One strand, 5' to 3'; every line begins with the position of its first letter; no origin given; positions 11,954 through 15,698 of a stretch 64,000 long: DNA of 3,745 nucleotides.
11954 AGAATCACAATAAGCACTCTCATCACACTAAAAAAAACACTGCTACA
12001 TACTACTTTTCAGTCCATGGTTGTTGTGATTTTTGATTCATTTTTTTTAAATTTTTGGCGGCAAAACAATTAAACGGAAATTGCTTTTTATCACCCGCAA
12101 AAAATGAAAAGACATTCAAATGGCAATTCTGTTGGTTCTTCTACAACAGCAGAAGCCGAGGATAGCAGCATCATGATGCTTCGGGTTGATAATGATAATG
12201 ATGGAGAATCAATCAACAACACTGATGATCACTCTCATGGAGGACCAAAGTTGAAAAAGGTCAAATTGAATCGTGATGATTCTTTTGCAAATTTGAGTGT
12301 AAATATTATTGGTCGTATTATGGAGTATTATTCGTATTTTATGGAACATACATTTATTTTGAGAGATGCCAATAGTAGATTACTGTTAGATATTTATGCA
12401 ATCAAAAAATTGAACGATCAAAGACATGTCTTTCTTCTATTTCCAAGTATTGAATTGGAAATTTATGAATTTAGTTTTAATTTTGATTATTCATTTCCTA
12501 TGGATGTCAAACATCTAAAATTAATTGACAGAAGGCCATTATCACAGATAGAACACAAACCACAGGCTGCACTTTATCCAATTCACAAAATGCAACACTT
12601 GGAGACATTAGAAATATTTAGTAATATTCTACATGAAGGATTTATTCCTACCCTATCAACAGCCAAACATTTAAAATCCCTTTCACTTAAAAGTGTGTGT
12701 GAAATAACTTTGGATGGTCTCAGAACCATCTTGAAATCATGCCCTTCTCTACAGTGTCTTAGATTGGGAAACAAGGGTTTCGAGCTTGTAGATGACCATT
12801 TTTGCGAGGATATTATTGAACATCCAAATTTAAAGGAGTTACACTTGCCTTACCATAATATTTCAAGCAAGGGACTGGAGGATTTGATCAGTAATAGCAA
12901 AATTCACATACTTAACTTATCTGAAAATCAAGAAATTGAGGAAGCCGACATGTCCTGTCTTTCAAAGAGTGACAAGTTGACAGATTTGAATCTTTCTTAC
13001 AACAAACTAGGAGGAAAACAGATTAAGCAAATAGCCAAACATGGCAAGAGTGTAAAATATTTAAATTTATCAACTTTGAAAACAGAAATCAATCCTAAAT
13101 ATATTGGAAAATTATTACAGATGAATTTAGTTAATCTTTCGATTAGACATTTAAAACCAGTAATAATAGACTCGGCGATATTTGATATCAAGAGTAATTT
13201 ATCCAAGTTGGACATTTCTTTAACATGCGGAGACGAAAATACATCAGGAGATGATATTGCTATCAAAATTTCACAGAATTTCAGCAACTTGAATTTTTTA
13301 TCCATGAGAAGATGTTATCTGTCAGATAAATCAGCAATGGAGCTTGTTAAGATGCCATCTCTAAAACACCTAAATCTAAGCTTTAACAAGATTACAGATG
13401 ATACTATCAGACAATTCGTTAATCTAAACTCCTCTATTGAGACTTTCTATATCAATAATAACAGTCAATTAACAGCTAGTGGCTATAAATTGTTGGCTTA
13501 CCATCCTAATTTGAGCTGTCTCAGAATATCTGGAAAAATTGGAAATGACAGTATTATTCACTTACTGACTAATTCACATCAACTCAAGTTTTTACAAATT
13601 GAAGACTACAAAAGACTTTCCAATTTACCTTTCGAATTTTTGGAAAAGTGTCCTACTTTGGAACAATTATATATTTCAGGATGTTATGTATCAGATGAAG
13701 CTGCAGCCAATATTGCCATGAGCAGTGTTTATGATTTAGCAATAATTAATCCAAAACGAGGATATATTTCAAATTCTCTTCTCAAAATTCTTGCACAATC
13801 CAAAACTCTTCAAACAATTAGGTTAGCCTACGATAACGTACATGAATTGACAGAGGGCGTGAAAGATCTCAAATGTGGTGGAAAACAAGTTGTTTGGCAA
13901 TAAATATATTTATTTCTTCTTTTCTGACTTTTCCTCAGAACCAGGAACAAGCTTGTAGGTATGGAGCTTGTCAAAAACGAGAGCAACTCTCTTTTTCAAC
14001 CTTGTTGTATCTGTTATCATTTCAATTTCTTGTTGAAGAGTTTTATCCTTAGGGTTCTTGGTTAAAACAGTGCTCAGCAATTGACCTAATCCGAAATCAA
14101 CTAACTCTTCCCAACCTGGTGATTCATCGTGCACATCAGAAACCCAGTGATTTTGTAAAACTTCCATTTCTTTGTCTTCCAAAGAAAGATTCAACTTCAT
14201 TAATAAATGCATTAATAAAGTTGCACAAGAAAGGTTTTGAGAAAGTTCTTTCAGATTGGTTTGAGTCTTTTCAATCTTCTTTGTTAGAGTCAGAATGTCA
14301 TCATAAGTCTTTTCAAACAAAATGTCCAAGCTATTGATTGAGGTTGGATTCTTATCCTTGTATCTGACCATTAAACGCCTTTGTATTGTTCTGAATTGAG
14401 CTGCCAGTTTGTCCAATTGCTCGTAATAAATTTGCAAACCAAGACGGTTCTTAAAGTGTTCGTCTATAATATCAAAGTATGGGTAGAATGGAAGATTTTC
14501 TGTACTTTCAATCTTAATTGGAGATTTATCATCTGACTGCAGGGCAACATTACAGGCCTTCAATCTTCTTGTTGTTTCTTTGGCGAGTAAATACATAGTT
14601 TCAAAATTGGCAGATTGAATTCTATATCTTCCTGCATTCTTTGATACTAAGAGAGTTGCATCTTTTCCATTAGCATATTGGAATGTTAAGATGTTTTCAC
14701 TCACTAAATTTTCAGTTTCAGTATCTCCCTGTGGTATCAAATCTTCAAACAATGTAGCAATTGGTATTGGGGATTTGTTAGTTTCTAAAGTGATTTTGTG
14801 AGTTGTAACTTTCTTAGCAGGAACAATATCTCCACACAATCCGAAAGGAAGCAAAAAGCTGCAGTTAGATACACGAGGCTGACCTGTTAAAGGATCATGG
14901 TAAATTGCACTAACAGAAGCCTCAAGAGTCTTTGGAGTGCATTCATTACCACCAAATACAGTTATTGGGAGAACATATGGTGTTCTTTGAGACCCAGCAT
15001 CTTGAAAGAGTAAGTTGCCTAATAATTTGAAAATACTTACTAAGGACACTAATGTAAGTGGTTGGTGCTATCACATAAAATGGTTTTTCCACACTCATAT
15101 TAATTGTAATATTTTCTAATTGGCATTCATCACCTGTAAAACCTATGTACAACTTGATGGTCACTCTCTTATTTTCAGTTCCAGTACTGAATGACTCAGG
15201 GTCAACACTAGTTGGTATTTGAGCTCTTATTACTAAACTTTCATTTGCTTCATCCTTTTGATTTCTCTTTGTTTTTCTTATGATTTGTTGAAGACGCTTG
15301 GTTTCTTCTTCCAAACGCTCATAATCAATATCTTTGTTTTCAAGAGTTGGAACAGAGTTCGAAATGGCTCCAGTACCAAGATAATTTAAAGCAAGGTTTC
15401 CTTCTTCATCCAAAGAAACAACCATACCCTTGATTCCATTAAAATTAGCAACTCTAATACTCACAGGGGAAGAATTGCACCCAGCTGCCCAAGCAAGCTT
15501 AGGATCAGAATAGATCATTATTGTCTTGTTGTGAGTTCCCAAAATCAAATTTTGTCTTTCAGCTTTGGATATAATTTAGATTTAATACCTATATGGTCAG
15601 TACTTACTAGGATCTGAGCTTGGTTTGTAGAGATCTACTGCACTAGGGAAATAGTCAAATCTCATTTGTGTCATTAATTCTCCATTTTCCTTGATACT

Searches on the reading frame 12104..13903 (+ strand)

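Call 27: search_protein_families(library=pfam, proteins=[window:12104-13903:+], max_evalue=0.001)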
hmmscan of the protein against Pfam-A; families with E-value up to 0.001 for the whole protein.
window:12104-13903:+ (599 aa): 7 families
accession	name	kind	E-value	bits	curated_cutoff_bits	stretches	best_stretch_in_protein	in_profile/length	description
PF13516.12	LRR_6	-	2.4e-14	52.6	23.4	0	417-433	2-18/24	Leucine Rich repeat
PF24758.1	LRR_At5g56370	-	2.2e-11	44.3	27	1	135-224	13-96/227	FBD-associated F-box protein At5g56370, LRR repeats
PF12799.13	LRR_4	-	7.5e-10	39.2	27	0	418-457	1-37/44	Leucine Rich repeats (2 copies)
PF23598.1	LRR_14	-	3.3e-07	29.8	40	0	160-301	110-250/353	Leucine-rich repeat region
PF25019.1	LRR_R13L1-DRL21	-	8.6e-05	22.9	27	0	462-527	63-127/127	R13L1/DRL21 LRRs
PF13855.12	LRR_8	-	0.0005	20.2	27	0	241-302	1-61/61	Leucine rich repeat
PF24048.1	LRR_NXF1-5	-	0.0006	19.8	30.5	0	290-345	54-109/142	NXF1/2/3/5 leucine-rich repeat domain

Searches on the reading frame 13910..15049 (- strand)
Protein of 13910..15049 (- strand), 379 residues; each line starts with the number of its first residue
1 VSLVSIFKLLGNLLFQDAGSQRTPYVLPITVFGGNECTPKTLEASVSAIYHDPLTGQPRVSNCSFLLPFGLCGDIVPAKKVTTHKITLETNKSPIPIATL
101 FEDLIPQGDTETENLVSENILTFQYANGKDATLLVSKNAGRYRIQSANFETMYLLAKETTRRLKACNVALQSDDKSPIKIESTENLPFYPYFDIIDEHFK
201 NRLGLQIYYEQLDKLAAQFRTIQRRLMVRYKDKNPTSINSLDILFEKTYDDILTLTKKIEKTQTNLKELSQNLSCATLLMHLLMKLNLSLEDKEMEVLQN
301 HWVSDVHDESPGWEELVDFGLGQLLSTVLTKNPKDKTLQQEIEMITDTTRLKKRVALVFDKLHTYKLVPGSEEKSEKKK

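Call 27: search_protein_families(library=pfam, proteins=[window:13910-15049:-], max_evalue=0.001)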
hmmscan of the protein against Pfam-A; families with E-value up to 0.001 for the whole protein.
window:13910-15049:- (379 aa): 4 families
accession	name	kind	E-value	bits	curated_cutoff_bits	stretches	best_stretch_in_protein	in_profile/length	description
PF23338.1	PTHB1_hp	-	4e-29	101.5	27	1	185-287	1-103/104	PTHB1 hairpin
PF23337.1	PTHB1_pf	-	8.8e-27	93.7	24.7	1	68-168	1-96/110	PTHB1 platform domain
PF23339.1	PTHB1_CtH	-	7.6e-15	55.3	27.9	1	290-362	1-77/77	PTHB1 C-terminal helix bundle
PF14728.12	PTHB1_GAE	-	0.0006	20.8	27.4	0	23-65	47-88/88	PTHB1 GAE domain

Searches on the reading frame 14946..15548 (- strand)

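Call 27: search_protein_families(library=pfam, proteins=[window:14946-15548:-], max_evalue=0.001)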
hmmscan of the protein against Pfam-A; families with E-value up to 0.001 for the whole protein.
window:14946-15548:- (200 aa): 1 family
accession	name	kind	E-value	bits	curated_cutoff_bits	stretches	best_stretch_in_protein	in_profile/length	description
PF14727.13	PHTB1_N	-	1.6e-18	68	28.6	1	1-59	301-359/361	PTHB1 N-terminal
